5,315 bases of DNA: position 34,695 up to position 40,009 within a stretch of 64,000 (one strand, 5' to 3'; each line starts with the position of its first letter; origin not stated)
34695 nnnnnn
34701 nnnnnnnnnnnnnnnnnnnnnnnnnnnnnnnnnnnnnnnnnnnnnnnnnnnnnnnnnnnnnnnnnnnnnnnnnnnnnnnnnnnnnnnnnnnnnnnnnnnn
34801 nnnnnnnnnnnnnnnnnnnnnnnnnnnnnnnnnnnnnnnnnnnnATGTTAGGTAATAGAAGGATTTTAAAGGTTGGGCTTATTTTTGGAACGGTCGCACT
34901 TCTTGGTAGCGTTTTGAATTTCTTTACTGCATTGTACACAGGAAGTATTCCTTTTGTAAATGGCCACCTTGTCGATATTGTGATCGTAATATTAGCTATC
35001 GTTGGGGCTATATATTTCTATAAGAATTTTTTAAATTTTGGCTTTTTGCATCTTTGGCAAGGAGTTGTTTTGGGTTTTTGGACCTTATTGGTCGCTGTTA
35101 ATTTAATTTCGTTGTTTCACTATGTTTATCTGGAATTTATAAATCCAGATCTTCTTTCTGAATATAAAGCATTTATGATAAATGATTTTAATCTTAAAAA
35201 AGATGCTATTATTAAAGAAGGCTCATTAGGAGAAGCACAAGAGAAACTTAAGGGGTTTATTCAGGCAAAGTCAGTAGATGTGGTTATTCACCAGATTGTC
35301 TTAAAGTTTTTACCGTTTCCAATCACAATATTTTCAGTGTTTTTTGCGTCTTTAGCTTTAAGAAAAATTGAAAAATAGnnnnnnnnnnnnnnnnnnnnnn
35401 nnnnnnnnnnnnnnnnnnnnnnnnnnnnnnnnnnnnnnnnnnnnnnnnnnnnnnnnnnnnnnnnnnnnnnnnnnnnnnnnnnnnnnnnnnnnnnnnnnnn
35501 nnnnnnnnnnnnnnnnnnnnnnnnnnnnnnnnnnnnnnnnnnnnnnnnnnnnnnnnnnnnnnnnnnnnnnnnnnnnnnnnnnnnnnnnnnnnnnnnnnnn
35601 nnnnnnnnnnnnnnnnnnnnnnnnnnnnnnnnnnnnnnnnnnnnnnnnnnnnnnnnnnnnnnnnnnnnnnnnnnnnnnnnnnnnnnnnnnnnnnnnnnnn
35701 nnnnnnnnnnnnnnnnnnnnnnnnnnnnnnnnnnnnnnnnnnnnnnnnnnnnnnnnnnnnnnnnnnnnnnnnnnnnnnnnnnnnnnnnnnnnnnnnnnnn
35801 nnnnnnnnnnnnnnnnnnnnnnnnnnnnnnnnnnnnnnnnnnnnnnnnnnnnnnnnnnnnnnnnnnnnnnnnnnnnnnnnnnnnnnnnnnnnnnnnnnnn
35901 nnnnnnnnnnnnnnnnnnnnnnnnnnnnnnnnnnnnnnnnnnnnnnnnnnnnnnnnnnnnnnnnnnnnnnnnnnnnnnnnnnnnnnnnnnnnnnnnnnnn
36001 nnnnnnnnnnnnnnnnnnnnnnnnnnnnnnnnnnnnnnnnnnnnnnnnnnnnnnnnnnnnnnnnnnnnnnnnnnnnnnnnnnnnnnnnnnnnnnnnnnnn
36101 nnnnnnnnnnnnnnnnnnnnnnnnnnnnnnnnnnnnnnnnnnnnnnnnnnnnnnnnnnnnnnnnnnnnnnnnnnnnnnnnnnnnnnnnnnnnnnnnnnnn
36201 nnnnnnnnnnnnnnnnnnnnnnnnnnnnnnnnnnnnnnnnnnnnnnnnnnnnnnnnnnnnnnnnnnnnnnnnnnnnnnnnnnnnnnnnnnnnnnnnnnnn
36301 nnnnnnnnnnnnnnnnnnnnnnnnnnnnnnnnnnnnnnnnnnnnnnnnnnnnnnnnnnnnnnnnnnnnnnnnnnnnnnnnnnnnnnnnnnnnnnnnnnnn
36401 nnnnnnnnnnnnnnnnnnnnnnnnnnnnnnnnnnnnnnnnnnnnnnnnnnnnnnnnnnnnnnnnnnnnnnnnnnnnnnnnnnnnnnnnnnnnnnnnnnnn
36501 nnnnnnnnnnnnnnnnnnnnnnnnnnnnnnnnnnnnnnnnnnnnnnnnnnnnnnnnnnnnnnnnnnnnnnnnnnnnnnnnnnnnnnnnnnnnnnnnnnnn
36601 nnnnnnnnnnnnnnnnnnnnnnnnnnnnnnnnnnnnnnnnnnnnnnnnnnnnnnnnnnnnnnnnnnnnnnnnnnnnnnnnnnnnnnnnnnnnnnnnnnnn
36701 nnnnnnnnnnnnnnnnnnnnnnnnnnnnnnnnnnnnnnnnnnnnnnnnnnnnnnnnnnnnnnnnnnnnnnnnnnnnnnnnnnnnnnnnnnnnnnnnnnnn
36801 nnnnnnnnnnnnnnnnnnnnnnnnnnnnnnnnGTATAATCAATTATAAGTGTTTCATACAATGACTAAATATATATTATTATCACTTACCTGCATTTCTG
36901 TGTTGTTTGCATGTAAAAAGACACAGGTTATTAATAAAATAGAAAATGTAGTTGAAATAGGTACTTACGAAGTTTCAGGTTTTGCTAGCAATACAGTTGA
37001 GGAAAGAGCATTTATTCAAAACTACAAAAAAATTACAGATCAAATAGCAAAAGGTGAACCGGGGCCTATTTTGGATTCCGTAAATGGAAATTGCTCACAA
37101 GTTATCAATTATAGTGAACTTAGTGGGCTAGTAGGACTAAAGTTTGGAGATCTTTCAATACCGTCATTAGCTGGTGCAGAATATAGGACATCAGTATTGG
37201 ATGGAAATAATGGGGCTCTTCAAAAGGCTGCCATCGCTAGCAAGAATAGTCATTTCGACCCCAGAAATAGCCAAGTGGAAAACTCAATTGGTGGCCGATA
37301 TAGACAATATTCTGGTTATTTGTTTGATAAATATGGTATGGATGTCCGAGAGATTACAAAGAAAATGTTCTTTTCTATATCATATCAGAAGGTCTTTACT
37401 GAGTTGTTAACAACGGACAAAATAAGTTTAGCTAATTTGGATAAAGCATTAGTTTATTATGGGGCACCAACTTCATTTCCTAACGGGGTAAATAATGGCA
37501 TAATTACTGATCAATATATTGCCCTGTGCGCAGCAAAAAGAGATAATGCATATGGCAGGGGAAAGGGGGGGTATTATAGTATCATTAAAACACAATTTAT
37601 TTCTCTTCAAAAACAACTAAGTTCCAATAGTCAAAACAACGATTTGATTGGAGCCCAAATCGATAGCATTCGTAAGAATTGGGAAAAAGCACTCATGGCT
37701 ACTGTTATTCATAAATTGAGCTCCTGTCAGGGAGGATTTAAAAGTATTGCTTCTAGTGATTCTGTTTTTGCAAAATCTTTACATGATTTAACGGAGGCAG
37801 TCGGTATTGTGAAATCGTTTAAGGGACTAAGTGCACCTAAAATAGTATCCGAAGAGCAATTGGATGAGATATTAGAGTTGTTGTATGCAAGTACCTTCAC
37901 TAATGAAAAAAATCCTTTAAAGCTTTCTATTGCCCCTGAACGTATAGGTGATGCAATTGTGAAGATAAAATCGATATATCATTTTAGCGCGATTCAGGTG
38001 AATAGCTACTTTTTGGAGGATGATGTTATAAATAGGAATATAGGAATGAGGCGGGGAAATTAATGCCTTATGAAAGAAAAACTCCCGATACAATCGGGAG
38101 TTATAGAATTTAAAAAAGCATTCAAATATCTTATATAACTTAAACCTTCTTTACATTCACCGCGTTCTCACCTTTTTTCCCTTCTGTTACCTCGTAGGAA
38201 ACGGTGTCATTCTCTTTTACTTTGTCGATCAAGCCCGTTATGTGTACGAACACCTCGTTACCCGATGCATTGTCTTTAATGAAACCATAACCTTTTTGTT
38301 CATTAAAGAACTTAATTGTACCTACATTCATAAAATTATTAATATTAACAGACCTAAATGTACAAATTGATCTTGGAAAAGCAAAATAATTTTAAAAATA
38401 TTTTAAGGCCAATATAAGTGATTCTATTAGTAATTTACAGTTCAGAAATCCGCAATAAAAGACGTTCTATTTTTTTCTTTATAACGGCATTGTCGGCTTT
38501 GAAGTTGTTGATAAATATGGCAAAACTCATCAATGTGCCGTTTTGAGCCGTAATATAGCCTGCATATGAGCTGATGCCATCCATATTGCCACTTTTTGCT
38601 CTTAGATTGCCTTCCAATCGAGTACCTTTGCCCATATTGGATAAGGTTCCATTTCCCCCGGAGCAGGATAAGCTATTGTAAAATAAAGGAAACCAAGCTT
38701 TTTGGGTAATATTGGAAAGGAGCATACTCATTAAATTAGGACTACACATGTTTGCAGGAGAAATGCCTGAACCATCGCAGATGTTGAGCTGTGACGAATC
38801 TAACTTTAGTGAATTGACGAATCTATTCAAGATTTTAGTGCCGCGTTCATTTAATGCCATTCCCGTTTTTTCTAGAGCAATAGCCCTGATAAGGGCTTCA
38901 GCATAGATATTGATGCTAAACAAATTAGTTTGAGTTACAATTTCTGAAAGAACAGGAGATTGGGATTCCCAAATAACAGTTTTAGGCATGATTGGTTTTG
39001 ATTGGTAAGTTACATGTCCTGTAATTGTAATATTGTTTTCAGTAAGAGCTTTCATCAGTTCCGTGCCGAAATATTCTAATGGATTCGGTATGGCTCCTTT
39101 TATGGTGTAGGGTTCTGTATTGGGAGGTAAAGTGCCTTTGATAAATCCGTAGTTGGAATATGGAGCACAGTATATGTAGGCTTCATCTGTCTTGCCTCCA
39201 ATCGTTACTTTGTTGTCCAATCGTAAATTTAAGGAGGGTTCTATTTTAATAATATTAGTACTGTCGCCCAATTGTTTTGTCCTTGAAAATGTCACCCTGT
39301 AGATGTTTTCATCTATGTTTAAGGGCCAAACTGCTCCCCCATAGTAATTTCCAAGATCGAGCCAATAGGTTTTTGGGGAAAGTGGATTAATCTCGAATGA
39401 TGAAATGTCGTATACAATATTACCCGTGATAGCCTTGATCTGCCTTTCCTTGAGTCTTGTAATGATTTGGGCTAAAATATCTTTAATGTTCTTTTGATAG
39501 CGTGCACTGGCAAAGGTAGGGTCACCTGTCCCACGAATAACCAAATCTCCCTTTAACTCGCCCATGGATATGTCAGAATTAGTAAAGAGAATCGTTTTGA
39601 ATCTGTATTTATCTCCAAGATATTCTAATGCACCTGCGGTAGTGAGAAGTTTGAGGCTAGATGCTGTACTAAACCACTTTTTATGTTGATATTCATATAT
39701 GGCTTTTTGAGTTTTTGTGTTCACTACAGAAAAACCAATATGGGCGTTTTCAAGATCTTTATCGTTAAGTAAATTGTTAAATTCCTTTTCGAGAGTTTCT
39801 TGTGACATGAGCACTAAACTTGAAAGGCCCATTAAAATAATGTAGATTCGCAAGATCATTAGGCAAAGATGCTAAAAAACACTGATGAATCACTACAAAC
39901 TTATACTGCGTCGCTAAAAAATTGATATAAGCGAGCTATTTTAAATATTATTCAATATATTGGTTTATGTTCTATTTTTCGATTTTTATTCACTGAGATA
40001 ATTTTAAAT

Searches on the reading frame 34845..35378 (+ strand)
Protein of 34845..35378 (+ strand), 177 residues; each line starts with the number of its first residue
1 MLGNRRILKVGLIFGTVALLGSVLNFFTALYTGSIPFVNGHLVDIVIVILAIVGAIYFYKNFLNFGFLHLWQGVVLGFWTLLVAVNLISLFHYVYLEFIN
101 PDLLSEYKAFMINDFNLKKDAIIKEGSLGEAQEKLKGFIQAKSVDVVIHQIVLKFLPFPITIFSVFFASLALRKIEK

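Call 52: search_protein_families(library=pfam, proteins=[window:34845-35378:+], max_evalue=0.0001)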
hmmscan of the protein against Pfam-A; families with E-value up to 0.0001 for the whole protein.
window:34845-35378:+ (177 aa): 1 family
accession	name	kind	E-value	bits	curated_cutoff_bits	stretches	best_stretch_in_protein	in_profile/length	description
PF13858.11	DUF4199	-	2e-15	58.1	32.3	1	10-167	2-159/165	Protein of unknown function (DUF4199)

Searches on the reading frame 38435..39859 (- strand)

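Call 16: search_protein_families(library=pfam, proteins=[window:38435-39859:-], max_evalue=0.001)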
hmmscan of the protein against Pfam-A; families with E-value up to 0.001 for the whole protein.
window:38435-39859:- (474 aa): 2 families
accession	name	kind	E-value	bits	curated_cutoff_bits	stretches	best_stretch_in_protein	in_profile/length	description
PF02113.21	Peptidase_S13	-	4e-85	286.7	22.8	1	24-464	2-434/444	D-Ala-D-Ala carboxypeptidase 3 (S13) family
PF13354.11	Beta-lactamase2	-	0.00084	19.2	22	0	267-449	34-213/214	Beta-lactamase enzyme family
